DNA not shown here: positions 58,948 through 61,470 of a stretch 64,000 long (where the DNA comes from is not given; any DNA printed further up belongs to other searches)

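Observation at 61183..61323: Bacterial-type LigA carries a C-terminal linker ending in a PIP-box-like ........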

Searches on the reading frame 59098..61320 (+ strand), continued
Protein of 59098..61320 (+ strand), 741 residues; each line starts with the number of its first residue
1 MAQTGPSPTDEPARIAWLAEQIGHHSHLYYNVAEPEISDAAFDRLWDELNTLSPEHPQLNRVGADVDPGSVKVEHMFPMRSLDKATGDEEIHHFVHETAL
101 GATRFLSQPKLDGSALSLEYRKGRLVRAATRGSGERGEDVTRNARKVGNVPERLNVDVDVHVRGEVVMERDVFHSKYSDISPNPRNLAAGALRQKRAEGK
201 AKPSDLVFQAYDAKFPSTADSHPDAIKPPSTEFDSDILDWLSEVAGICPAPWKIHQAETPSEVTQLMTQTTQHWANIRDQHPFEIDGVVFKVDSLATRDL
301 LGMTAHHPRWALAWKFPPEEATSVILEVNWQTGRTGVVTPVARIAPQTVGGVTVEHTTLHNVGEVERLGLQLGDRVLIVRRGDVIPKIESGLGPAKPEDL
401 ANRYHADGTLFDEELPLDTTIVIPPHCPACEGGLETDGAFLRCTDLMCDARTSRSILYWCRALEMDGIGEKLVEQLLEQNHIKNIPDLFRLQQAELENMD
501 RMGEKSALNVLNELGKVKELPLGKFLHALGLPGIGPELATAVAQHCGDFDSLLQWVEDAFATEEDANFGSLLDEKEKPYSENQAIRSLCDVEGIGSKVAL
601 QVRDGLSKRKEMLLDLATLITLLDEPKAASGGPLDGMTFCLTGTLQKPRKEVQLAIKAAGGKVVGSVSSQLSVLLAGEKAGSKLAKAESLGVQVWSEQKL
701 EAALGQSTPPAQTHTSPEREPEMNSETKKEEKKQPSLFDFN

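Call 25: find_related_loci(query=window:59098-61320:+, collection=genome_contigs, flank=10000)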
Query window:59098-61320:+ (741 aa) in genome_contigs; peptide patterns used: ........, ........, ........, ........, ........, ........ (x = any residue, [..] = any of these).
599 stretches matched a pattern (row limit reached: there are more); 50 encode a relative of the query (tblastn E <= 1e-3); 49 distinct loci.
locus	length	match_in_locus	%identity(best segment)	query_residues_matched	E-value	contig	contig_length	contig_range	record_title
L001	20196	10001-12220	93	1-740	0e+0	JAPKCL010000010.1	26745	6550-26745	MAG: Candidatus Poseidoniaceae archaeon isolate ANT-63 NODE_532_length_26745_cov_7.754815, whole genome shotgun sequence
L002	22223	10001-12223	88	1-741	0e+0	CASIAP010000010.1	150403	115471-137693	MAG: Candidatus Poseidoniaceae archaeon isolate FRAM_WSC20_S10_SRF_bin_132_1 genome assembly, contig: FRAM_WSC20_S10_SW_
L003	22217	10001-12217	71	1-740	0e+0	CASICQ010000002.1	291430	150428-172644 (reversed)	MAG: Candidatus Poseidoniaceae archaeon isolate FRAM_WSC20_S10_BML_bin_147_1 genome assembly, contig: FRAM_WSC20_S10_BML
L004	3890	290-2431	72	14-741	0e+0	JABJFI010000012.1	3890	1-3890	MAG: Methanobacteriota archaeon isolate SI074_bin121 k141_2181566, whole genome shotgun sequence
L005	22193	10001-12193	69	1-740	0e+0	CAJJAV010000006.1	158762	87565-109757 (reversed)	uncultured Candidatus Poseidoniales archaeon isolate FRAM18_bin109 genome assembly, contig: FRAM17_bin109-6, whole genom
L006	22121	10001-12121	71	14-741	0e+0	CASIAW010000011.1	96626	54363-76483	MAG: Candidatus Poseidoniaceae archaeon isolate FRAM_WSC20_S26_SRF_bin_100_1 genome assembly, contig: FRAM_WSC20_S26_SW_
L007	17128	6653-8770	71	13-741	0e+0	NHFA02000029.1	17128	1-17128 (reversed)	MAG: Euryarchaeota archaeon TMED99 40635, whole genome shotgun sequence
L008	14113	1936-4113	67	1-740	0e+0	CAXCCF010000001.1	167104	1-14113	MAG TPA_asm: uncultured euryarchaeote isolate SRR3724388_metabat2_3 genome assembly, contig: ERZ4200962.2, whole genome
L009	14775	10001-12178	65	1-740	0e+0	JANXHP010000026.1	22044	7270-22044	MAG: Candidatus Poseidoniaceae archaeon isolate Bin06_025 c_000001984339, whole genome shotgun sequence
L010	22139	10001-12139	66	14-741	0e+0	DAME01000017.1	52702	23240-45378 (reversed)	MAG TPA_asm: Euryarchaeota archaeon UBA88 UBA88_contig_1013, whole genome shotgun sequence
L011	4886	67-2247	61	1-740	0e+0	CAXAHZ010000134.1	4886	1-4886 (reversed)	MAG TPA_asm: uncultured euryarchaeote isolate ERR3525244_concoct_132 genome assembly, contig: ERZ22156399.9125, whole ge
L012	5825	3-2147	61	15-740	0e+0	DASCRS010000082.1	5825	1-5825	MAG TPA_asm: Poseidonia sp. isolate Ts_MAG_10 c_000000395306, whole genome shotgun sequence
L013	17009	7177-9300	71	13-741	0e+0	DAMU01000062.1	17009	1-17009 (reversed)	MAG TPA_asm: Euryarchaeota archaeon UBA91 UBA91_contig_58601, whole genome shotgun sequence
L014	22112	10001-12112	60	14-741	0e+0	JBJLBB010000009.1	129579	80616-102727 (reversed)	MAG: Candidatus Poseidoniaceae archaeon isolate LRMED-012 MGIIa-LRMED-012-C9, whole genome shotgun sequence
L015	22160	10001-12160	60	4-740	0e+0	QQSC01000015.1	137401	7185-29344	MAG: Candidatus Poseidoniales archaeon isolate bin_220 U_43198-15, whole genome shotgun sequence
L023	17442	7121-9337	92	1-740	0e+0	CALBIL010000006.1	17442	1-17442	MAG TPA_asm: uncultured euryarchaeote isolate ERR2206762_bin.189_CONCOCT_v1.1_MAG genome assembly, contig: ERZ887853.126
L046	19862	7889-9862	57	14-710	0e+0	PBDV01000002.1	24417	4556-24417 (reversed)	MAG: Methanobacteriota archaeon isolate SP338 43450, whole genome shotgun sequence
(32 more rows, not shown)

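Call 28: search_protein_families(library=pfam, proteins=[L046:15210-16091:+], max_evalue=0.01)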
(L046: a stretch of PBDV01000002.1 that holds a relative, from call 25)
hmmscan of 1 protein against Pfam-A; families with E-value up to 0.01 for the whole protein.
L046:15210-16091:+ (294 aa): 3 families
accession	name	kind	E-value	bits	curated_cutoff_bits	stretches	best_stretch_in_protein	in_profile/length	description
PF01555.25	N6_N4_Mtase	-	2.1e-28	100.2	26.7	1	9-252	16-203/221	DNA methylase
PF05175.20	MTS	-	0.0046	17.1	23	1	230-287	31-88/170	Methyltransferase small domain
PF01170.24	UPF0020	-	0.005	17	22.3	1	229-247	27-45/197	RMKL-like, methyltransferase domain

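Call 31: search_protein_representatives(protein=window:59098-61320:+)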
Query: 741 residues. Proteins with E-value up to 0.001 (for the whole library): 33739; up to 1e-10: 19507; up to 1e-30: 7981. The best 150 are listed.
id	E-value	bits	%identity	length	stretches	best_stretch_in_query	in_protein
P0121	9.2e-258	873.8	58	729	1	11-722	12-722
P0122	2.0e-133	462.7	44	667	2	8-545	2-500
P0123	2.0e-131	456.1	56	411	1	300-721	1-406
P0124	1.5e-116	406.9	55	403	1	15-369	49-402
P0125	2.0e-112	393.3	37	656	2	9-554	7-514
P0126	1.4e-102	360.8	42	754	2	11-555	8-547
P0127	5.5e-102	358.8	42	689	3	277-559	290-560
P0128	7.2e-101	355.1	40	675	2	10-564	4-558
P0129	9.4e-101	354.7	39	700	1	13-700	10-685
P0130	9.4e-101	354.7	42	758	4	281-554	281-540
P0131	4.7e-99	349.1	41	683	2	7-554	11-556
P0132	3.6e-98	346.1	41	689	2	10-555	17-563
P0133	8.9e-98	344.9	41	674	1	13-700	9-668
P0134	4.7e-97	342.5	40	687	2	13-553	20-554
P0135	5.9e-97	342.2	41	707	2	12-557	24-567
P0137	2.8e-96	339.9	40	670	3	266-551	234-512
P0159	9.6e-93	328.2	36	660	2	13-554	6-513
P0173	2.3e-91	323.7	37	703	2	13-551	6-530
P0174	3.6e-91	323.0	40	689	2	18-556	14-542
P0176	3.8e-91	322.9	40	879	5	272-502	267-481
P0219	1.6e-88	314.2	39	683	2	12-559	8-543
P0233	1.0e-87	311.6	37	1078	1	13-711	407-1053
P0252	3.7e-87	309.7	40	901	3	275-548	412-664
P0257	5.4e-87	309.2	41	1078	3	277-549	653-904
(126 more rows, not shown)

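Call 34: list_cluster_members(proteins=[P0122, P0125, P0159, P0173, P0174, P0176, P0233, P0252, P0257, P0219])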
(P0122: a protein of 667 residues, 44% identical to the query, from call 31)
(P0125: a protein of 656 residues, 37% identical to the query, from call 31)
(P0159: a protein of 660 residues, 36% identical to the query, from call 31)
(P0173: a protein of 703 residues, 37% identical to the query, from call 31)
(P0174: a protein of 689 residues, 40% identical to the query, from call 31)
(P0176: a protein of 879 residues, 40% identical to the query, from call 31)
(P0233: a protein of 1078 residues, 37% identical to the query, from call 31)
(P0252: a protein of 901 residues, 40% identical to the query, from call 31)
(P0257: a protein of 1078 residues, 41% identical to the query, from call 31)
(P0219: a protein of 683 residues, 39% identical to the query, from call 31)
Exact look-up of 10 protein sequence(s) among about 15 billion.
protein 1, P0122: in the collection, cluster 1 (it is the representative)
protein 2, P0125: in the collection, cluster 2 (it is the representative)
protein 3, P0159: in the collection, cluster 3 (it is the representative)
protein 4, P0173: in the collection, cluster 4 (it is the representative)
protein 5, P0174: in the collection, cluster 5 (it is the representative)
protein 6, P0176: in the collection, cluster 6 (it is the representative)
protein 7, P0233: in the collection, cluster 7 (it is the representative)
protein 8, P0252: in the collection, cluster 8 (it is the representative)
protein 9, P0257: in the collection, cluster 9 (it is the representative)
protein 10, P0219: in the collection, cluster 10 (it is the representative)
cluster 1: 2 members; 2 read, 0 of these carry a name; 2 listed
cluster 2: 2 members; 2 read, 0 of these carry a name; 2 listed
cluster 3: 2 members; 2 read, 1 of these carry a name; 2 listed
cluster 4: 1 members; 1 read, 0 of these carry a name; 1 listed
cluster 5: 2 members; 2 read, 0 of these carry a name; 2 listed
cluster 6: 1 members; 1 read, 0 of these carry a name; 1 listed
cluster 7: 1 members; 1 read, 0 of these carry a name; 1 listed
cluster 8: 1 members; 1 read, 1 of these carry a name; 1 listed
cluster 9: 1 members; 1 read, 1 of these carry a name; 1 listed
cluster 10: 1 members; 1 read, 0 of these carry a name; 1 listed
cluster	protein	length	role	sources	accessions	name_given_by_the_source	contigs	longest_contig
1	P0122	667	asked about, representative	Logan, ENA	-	-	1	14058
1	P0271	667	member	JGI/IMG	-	-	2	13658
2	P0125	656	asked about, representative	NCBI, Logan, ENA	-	-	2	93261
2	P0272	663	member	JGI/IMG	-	-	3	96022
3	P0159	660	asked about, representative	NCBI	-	-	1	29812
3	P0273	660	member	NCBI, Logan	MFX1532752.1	MAG: NAD-dependent DNA ligase LigA [Promethearchaeota archaeon]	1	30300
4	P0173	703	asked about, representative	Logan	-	-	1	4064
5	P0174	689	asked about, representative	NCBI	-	-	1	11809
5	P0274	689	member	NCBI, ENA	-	-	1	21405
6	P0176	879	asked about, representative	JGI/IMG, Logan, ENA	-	-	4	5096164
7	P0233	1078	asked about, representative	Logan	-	-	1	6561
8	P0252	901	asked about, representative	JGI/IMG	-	DNA ligase (NAD+)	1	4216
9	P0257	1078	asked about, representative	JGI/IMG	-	DNA ligase (NAD+)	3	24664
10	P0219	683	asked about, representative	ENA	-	-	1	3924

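Call 35: find_encoding_contigs(protein=P0122, flank=10000, max_places=2)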
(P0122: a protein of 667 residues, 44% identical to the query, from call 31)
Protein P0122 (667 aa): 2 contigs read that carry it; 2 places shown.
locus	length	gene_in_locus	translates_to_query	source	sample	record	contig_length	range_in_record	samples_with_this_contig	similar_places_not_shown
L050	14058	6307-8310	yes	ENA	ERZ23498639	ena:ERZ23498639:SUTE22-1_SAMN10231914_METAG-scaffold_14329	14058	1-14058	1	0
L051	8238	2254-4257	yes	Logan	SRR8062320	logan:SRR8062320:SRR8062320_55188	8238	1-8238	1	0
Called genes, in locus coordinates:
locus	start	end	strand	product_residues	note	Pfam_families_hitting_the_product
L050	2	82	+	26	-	?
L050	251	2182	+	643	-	PF16177:ACAS_N, PF00501:AMP-binding, PF13193:AMP-binding_C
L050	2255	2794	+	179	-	-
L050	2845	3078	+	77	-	-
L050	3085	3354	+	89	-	PF05016:ParE_toxin (weak)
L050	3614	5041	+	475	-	PF00108:Thiolase_N, PF22691:Thiolase_C_1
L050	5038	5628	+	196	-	-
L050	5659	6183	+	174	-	PF02464:CinA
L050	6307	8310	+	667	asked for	PF22745:Nlig-Ia, PF01653:DNA_ligase_aden, PF03120:OB_DNA_ligase, PF12826:HHH_2, PF14520:HHH_5 (weak), PF00533:BRCT (faint)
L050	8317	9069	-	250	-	-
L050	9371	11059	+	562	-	PF01432:Peptidase_M3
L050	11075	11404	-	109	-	-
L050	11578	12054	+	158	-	-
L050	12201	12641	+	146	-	-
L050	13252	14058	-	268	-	?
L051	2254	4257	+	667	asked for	PF22745:Nlig-Ia, PF01653:DNA_ligase_aden, PF03120:OB_DNA_ligase, PF12826:HHH_2, PF14520:HHH_5 (weak), PF00533:BRCT (faint)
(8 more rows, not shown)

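Call 36: find_encoding_contigs(protein=P0125, flank=10000, max_places=2)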
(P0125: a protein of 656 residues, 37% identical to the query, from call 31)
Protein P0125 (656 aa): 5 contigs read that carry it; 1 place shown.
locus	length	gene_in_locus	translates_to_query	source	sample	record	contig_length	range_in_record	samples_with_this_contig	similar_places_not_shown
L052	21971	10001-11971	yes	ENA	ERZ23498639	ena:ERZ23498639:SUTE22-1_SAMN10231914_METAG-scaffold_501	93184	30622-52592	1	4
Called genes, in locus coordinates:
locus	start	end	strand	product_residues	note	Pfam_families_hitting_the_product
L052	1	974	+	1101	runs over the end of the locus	PF23619:Ig_VWA7 (faint), PF10633:NPCBM_assoc (faint), PF18884:TSP3_bac (weak), PF12840:HTH_20 (faint), PF13412:HTH_24 (faint), PF24266:HTH_HVO_0163_N, PF01022:HTH_5 (faint)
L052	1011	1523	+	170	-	PF01022:HTH_5 (weak), PF12802:MarR_2 (faint), PF24266:HTH_HVO_0163_N, PF13412:HTH_24 (weak), PF13601:HTH_34 (faint), PF12840:HTH_20 (weak)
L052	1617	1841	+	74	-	-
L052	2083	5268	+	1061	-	PF15418:DUF4625 (faint), PF00801:PKD (faint), PF19077:Big_13 (faint), PF18981:InlK_D3 (faint), PF18911:PKD_4, PF22352:K319L-like_PKD (weak), PF18911:PKD_4 (weak)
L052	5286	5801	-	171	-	PF13453:Zn_ribbon_TFIIB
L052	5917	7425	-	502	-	-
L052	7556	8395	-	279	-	PF05096:Glu_cyclase_2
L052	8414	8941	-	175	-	-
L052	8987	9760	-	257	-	PF03372:Exo_endo_phos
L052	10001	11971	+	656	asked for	PF22745:Nlig-Ia, PF01653:DNA_ligase_aden, PF03120:OB_DNA_ligase, PF14520:HHH_5 (faint), PF12826:HHH_2, PF00633:HHH (weak), PF00533:BRCT, PF12738:PTCB-BRCT (weak)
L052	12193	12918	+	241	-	PF26556:DUF8183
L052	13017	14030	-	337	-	PF00850:Hist_deacetyl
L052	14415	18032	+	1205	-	PF17963:Big_9 (faint), PF18911:PKD_4, PF00801:PKD, PF13620:CarboxypepD_reg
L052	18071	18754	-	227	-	PF00117:GATase, PF07722:Peptidase_C26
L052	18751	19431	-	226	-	PF01902:Diphthami_syn_2_N, PF28410:Diphthami_syn_2_C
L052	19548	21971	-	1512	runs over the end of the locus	-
